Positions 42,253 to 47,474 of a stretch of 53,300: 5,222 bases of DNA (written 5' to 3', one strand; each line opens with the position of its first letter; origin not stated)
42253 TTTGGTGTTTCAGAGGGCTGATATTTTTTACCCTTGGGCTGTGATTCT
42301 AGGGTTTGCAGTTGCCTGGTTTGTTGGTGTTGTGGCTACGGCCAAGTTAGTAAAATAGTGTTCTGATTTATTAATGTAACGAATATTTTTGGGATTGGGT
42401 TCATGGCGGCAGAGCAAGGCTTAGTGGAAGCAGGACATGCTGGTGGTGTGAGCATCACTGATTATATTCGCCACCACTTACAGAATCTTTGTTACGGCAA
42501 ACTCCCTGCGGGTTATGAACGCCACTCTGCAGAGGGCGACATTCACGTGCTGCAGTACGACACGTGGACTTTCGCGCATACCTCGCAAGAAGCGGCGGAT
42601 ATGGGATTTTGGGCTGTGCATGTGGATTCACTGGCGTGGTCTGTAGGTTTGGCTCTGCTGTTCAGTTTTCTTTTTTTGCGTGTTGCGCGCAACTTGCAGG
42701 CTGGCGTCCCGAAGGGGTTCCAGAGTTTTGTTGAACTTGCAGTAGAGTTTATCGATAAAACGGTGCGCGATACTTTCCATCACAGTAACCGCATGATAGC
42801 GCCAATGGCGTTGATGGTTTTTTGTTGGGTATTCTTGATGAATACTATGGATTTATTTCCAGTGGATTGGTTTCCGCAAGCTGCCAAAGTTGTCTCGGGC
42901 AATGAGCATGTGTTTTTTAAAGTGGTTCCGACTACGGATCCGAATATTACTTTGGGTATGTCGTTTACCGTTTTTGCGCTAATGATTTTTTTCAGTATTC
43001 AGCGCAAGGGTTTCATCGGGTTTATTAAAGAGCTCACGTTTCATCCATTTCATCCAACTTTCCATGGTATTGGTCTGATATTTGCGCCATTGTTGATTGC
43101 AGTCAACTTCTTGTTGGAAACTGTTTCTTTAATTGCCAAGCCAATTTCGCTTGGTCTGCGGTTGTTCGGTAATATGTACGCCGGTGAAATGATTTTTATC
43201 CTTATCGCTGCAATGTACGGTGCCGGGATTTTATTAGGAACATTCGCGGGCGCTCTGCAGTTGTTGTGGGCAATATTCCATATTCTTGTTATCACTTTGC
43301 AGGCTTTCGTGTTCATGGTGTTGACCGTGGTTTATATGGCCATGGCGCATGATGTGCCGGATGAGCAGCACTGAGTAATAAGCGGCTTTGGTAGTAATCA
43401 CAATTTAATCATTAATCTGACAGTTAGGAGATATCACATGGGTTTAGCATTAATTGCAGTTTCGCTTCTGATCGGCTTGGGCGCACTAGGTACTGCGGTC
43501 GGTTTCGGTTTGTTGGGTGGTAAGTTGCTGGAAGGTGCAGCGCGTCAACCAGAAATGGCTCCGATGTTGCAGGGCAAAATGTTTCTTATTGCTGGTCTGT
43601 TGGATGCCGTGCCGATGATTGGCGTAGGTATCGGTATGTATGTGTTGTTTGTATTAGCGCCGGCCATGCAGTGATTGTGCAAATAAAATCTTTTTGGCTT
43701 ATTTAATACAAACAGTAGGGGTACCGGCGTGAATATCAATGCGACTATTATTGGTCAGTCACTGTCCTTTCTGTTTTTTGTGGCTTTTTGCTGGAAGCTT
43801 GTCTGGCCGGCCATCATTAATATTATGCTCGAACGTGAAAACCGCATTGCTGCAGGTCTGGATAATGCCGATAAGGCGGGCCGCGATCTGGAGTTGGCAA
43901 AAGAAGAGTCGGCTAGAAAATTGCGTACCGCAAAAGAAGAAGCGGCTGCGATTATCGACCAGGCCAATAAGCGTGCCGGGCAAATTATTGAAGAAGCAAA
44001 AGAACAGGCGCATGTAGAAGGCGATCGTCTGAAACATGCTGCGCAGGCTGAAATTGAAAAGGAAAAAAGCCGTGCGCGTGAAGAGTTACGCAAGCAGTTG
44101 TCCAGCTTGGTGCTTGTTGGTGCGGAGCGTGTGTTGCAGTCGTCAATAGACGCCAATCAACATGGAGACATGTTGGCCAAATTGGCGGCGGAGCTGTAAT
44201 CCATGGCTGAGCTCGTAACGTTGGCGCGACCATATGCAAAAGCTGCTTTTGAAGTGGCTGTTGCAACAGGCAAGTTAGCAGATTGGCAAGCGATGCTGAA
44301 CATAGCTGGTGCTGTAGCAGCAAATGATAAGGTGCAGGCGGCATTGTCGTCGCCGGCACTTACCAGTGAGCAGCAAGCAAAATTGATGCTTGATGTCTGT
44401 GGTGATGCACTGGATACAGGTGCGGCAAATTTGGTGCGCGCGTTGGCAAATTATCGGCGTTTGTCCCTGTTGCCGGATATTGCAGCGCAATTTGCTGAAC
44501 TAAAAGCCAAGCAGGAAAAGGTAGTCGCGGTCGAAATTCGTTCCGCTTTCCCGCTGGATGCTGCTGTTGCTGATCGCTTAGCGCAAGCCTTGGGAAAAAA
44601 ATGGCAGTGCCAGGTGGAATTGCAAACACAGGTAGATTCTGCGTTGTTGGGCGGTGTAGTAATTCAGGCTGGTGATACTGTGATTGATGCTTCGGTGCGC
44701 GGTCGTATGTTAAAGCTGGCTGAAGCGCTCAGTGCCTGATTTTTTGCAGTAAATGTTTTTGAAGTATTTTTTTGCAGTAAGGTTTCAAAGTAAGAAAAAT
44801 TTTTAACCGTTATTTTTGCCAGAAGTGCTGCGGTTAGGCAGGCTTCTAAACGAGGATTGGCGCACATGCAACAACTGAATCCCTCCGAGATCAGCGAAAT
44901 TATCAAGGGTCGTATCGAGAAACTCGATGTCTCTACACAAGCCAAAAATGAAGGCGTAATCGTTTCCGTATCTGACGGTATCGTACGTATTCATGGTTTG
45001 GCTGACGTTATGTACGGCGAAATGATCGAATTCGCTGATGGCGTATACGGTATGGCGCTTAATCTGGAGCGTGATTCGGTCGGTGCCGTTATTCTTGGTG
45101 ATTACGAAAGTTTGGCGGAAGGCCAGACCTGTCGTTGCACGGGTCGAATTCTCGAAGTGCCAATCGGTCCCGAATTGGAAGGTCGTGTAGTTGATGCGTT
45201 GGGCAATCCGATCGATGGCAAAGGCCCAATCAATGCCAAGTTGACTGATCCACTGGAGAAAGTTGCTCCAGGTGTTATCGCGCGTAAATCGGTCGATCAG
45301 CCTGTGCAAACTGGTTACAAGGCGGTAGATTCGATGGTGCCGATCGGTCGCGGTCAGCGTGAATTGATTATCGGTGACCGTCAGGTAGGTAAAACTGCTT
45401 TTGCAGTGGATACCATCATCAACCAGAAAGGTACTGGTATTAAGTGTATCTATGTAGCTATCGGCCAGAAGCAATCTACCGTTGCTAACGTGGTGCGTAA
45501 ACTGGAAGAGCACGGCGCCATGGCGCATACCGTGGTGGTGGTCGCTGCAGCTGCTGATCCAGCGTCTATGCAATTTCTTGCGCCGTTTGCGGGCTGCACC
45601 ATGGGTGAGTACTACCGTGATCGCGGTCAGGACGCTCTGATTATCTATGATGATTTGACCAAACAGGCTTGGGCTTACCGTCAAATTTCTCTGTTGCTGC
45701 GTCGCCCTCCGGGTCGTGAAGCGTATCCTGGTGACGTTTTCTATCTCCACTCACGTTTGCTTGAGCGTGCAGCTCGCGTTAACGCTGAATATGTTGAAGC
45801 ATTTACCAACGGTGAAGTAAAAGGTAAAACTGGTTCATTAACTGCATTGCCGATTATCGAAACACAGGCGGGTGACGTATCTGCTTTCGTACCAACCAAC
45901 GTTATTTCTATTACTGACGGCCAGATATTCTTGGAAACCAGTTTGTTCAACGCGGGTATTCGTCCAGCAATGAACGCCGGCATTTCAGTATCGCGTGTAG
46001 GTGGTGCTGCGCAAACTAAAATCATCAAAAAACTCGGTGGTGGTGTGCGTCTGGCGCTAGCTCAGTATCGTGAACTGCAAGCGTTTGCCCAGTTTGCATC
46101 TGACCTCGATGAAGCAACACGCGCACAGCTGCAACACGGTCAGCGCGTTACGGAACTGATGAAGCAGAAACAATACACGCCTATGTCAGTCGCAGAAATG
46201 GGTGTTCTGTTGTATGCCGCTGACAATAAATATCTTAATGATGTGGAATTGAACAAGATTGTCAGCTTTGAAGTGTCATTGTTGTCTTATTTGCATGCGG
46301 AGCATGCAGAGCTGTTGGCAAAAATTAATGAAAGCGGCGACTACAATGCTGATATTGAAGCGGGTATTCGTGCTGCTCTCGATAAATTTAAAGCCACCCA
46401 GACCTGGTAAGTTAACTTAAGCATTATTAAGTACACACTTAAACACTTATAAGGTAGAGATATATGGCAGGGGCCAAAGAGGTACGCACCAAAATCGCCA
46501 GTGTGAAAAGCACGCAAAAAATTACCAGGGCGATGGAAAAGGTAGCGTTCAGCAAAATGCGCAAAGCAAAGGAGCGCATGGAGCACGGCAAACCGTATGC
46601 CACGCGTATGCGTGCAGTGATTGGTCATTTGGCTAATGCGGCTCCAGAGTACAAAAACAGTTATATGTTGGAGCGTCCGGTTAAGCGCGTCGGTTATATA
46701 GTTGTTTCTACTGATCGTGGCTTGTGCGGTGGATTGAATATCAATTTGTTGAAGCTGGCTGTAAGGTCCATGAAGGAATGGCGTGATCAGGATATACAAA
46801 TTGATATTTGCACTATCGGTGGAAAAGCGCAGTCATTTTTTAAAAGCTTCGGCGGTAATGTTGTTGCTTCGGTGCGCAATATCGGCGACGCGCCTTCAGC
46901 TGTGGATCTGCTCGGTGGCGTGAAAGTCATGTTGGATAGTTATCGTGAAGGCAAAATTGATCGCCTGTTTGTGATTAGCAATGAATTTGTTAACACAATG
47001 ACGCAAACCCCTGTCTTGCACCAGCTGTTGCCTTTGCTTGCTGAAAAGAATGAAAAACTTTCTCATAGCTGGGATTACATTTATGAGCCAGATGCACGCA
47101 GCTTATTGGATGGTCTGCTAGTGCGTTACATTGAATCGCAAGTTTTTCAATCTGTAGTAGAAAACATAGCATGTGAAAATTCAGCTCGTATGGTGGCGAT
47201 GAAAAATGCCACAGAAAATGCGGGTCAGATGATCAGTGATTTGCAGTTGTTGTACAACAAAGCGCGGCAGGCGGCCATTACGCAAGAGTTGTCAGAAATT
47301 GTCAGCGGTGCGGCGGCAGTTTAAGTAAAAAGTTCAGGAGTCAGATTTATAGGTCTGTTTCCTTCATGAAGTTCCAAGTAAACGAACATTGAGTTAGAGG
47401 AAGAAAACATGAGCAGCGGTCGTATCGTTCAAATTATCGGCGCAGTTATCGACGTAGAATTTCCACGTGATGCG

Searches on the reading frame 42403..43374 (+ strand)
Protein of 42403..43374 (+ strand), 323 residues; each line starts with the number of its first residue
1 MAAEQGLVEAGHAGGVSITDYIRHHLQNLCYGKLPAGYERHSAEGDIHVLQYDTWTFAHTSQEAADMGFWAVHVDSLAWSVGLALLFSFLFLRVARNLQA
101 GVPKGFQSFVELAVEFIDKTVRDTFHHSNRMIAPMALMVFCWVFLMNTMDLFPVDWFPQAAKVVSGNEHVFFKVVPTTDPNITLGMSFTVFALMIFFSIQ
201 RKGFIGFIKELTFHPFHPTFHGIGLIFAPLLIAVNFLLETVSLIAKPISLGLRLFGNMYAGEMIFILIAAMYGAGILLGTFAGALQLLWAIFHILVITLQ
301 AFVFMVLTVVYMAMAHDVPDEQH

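Call 56: search_protein_families(library=pfam, proteins=[window:42403-43374:+], max_evalue=0.00001)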
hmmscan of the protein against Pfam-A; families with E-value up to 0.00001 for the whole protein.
window:42403-43374:+ (323 aa): 1 family
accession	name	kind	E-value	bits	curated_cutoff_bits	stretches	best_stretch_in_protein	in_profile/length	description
PF00119.25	ATP-synt_A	-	1.4e-52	179.2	33.9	1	79-312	3-216/217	ATP synthase A chain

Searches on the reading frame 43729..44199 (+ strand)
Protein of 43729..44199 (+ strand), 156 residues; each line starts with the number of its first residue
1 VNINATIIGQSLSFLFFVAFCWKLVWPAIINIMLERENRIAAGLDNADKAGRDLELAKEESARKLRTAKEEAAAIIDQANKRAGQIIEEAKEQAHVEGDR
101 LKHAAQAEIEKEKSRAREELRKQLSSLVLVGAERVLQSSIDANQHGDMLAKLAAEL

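Call 56: search_protein_families(library=pfam, proteins=[window:43729-44199:+], max_evalue=0.00001)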
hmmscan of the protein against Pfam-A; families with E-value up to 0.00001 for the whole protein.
window:43729-44199:+ (156 aa): 1 family
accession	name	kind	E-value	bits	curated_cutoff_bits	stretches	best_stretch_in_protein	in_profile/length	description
PF00430.23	ATP-synt_B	-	9.6e-30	103.8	28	1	6-137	1-132/132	ATP synthase B/B' CF(0)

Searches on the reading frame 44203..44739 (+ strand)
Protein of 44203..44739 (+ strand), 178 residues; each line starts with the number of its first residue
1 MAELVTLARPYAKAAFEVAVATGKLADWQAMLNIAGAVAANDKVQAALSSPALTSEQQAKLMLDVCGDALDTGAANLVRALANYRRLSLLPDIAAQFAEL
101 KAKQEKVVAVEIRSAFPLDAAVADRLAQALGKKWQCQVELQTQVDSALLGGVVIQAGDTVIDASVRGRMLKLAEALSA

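Call 56: search_protein_families(library=pfam, proteins=[window:44203-44739:+], max_evalue=0.00001)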
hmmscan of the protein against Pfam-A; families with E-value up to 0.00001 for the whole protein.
window:44203-44739:+ (178 aa): 1 family
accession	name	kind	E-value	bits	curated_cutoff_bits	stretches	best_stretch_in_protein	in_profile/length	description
PF00213.23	OSCP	-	2.2e-49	168.3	22.3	1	7-176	1-172/172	ATP synthase delta (OSCP) subunit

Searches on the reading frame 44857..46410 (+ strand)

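Call 16: search_protein_families(library=ncbifam, proteins=[window:44857-46410:+], max_evalue=0.00001)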
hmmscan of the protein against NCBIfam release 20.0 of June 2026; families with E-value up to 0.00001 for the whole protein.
window:44857-46410:+ (517 aa): 33 families (the best 25 are shown)
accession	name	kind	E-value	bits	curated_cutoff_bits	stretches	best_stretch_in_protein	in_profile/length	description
TIGR00962.1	atpA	equivalog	1.7e-247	822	484.45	1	7-516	2-502/503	F0F1 ATP synthase subunit alpha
NF009884.0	PRK13343.1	equivalog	8.9e-210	697.6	554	1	6-514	4-501/507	F0F1 ATP synthase subunit alpha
TIGR03324.1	alt_F1F0_F1_al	exception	4e-169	563.5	750.5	1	20-494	16-479/497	alternate F1F0 ATPase, F1 subunit alpha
NF045863.1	glide_MMOB1660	exception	2.2e-124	416.2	600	1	35-464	3-426/515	MMOB1660 family gliding motility ATPase complex subunit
NF005523.0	PRK07165.1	equivalog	1.6e-93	314.2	414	1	33-500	5-463/509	ATP F0F1 synthase subunit alpha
NF045936.2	MSC_0619_alpha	exception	2.1e-88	297.2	520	1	106-448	76-407/505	MSC_0619 family F1-like ATPase alpha subunit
TIGR02546.1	III_secr_ATP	equivalog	2.4e-54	184.7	604.75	1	31-445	5-411/423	type III secretion system ATPase SctN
TIGR03496.1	FliI_clade1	equivalog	4.5e-53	180.6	619.1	1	33-447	1-406/414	flagellar protein export ATPase FliI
TIGR03498.1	FliI_clade3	equivalog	1.4e-48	165.6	587.45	1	33-447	1-409/418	flagellar protein export ATPase FliI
NF006575.0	PRK09099.1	subfamily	1.1e-47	162.9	706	1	20-437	15-422/443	type III secretion system ATPase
TIGR03497.1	FliI_clade2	equivalog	1.5e-47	162.5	629.8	1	35-447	3-404/413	flagellar protein export ATPase FliI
TIGR01026.1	fliI_yscN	subfamily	2.5e-46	158.3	379.5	1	28-410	20-390/440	FliI/YscN family ATPase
NF005295.0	PRK06820.1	equivalog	7.3e-46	157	690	1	27-439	25-422/440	EscN/YscN/HrcN family type III secretion system ATPase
NF005391.0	PRK06936.1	equivalog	4.9e-45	154.1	657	1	71-446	67-428/439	type III secretion system ATPase SctN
NF003235.0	PRK04196.1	subfamily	6.6e-44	150.4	349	1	34-384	8-355/462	V-type ATP synthase subunit B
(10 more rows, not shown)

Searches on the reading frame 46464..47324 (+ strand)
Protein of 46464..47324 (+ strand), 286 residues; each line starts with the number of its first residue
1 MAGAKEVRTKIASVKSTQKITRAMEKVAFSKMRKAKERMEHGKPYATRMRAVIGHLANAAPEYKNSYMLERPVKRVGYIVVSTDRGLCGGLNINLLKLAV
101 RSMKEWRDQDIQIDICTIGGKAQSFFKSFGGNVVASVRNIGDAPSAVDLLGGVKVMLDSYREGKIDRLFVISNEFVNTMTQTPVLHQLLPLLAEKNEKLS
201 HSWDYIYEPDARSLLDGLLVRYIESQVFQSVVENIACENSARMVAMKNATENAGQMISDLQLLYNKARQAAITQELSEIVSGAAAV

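Call 16: search_protein_families(library=ncbifam, proteins=[window:46464-47324:+], max_evalue=0.00001)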
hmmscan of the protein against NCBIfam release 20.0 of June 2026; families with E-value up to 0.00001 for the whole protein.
window:46464-47324:+ (286 aa): 13 families
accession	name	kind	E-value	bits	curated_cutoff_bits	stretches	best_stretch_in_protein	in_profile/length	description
NF004144.0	PRK05621.1-1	equivalog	1.1e-141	471.4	372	1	1-286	1-287/287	F0F1 ATP synthase subunit gamma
TIGR01146.1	ATPsyn_F1gamma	equivalog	1.1e-101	340.4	194.45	1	1-286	1-286/286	ATP synthase F1 subunit gamma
NF010709.0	PRK14111.1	equivalog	3.7e-90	302.3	425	1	1-285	1-287/290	F0F1 ATP synthase subunit gamma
NF009956.0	PRK13422.1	equivalog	1.2e-89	300.6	582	1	1-286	1-298/298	F0F1 ATP synthase subunit gamma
NF004145.0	PRK05621.1-2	equivalog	1.1e-74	251.7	317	1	1-286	1-302/306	F0F1 ATP synthase subunit gamma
NF004147.0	PRK05621.2-1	equivalog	8.2e-70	235.9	382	1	4-285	5-291/293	F0F1 ATP synthase subunit gamma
NF004146.0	PRK05621.1-4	equivalog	2.9e-69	233.7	342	1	1-286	1-296/296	F0F1 ATP synthase subunit gamma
NF009960.0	PRK13427.1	equivalog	8.4e-67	225.7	432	1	1-285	1-287/289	F0F1 ATP synthase subunit gamma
NF009957.0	PRK13424.1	equivalog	3.5e-66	223.4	436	1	1-285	1-288/291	F0F1 ATP synthase subunit gamma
NF009959.0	PRK13426.1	equivalog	6.9e-64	216.2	394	1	1-285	1-290/291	F0F1 ATP synthase subunit gamma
NF009958.0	PRK13425.1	equivalog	1.9e-62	211.4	501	1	1-285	1-289/292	F0F1 ATP synthase subunit gamma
NF010708.0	PRK14110.1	equivalog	2e-62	211.2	445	1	5-285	7-289/291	F0F1 ATP synthase subunit gamma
TIGR03323.1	alt_F1F0_F1_gam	exception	1.4e-23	83.6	282.35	1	8-285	2-284/285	alternate F1F0 ATPase, F1 subunit gamma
